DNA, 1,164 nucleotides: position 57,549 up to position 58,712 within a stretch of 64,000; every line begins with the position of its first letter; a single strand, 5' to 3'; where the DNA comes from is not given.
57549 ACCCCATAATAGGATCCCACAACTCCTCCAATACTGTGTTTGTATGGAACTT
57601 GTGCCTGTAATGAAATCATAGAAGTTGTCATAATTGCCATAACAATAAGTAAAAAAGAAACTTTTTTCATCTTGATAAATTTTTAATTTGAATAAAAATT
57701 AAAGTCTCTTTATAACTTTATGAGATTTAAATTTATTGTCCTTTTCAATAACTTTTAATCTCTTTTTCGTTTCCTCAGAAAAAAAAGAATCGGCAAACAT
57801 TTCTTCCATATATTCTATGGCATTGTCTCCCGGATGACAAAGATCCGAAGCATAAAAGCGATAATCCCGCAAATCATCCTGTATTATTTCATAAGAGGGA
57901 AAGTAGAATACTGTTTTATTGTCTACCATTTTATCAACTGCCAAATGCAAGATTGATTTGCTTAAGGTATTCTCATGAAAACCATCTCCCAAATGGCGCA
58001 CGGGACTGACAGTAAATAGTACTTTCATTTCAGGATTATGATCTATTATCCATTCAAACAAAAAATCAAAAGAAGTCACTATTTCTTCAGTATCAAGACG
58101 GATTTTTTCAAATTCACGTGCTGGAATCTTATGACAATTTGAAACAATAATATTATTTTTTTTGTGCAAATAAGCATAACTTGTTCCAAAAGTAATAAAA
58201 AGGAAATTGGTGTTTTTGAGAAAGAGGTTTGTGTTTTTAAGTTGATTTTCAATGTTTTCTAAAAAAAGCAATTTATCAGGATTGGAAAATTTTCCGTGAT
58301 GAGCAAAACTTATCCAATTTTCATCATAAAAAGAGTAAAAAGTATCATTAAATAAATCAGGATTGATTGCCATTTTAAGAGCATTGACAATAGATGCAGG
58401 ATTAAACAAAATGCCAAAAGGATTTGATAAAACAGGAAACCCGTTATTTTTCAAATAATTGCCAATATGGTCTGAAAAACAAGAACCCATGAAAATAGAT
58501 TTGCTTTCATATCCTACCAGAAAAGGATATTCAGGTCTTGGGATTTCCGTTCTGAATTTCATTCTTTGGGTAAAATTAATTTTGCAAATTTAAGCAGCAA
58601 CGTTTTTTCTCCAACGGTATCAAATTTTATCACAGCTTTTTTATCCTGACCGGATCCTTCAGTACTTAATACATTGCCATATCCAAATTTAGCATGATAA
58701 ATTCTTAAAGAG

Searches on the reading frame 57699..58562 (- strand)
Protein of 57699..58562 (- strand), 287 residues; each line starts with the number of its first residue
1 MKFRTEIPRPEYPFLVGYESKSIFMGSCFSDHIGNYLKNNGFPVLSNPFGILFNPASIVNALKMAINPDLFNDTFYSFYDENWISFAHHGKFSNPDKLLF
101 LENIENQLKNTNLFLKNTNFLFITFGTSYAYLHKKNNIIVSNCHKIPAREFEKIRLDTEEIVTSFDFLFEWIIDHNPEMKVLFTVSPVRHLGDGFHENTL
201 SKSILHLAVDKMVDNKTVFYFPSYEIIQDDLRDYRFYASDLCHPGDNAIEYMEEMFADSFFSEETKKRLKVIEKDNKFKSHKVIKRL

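Call 11: search_protein_families(library=pfam, proteins=[window:57699-58562:-])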
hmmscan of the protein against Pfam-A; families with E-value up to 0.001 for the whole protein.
window:57699-58562:- (287 aa): 1 family
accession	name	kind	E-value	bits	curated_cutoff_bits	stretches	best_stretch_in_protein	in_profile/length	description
PF08885.17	GSCFA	-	5e-82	275.6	25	1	23-256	3-237/237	GSCFA family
